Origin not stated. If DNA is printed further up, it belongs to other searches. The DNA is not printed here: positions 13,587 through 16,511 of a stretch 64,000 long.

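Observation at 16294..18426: NHL beta-propeller + Yip1 membrane fusion placed inside an ABC importer operon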

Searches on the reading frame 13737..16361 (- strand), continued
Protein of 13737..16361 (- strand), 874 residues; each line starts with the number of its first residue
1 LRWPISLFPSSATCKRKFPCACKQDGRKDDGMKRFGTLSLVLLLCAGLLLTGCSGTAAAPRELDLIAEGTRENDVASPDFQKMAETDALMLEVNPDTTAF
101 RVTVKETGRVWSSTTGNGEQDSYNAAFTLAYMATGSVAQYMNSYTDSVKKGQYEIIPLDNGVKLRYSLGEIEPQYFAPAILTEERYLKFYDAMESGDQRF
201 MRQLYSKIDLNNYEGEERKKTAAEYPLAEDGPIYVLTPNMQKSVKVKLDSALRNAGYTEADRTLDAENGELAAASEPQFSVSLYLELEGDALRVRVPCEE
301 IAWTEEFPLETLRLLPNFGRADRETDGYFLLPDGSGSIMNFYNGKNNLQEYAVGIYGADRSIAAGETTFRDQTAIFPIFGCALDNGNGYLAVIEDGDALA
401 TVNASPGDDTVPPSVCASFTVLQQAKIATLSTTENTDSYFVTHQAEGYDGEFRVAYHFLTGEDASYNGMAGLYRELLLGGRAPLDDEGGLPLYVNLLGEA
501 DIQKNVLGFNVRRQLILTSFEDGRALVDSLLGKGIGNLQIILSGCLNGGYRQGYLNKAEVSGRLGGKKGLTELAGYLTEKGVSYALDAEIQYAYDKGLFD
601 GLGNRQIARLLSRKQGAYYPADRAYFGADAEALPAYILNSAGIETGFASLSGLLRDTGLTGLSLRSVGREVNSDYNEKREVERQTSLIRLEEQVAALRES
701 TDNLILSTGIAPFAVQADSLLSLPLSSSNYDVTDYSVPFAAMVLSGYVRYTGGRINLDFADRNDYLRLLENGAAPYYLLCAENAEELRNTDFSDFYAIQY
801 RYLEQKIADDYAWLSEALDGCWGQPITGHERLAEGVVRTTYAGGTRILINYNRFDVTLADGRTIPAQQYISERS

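Call 68: find_encoding_contigs(protein=P0231, flank=10000, max_places=1)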
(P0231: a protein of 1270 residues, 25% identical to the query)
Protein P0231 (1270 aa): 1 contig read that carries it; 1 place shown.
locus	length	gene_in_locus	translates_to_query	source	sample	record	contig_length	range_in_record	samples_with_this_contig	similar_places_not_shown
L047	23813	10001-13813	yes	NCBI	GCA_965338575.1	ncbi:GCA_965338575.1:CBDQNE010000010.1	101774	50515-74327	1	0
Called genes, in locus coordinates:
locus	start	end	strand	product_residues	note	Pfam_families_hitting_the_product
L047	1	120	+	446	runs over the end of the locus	PF00155:Aminotran_1_2 (weak), PF00266:Aminotran_5, PF01041:DegT_DnrJ_EryC1 (weak)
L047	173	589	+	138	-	PF01592:NifU_N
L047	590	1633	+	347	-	PF03054:tRNA_Me_trans, PF20259:tRNA_Me_trans_M, PF20258:tRNA_Me_trans_C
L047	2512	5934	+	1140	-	-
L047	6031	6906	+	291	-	PF00528:BPD_transp_1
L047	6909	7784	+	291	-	PF00528:BPD_transp_1 (faint)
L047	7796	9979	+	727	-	PF04893:Yip1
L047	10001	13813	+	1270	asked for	PF18952:DUF5696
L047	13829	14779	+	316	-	PF00528:BPD_transp_1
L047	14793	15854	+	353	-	PF00528:BPD_transp_1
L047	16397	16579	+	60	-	-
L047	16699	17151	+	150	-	PF03899:ATP-synt_I (faint)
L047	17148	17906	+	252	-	PF00119:ATP-synt_A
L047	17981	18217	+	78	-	PF00137:ATP-synt_C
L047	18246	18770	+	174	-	PF00430:ATP-synt_B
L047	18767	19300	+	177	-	PF00213:OSCP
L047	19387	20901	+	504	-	PF02874:ATP-synt_ab_N, PF00006:ATP-synt_ab, PF00306:ATP-synt_ab_C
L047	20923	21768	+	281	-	PF00231:ATP-synt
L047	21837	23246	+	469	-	PF02874:ATP-synt_ab_N, PF00006:ATP-synt_ab, PF22919:ATP-synt_VA_C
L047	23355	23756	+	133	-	PF02823:ATP-synt_DE_N, PF00401:ATP-synt_DE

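Call 69: find_encoding_contigs(protein=P0189, flank=10000, max_places=1)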
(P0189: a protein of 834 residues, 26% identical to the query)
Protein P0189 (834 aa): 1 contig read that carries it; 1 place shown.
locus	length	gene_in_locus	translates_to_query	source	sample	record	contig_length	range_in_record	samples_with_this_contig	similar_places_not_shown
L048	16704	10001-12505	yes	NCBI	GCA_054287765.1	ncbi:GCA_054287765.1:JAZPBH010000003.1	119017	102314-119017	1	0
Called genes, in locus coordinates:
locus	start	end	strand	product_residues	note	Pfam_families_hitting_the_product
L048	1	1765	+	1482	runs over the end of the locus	-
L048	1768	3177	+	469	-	PF13416:SBP_bac_8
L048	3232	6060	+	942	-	PF01547:SBP_bac_1, PF13416:SBP_bac_8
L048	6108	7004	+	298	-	PF00528:BPD_transp_1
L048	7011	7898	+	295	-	PF00528:BPD_transp_1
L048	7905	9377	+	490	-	PF01436:NHL (faint)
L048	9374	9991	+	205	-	PF04893:Yip1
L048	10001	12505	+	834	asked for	PF18952:DUF5696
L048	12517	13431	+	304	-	PF00528:BPD_transp_1 (weak)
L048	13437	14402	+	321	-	PF00528:BPD_transp_1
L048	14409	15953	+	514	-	-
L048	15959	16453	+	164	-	-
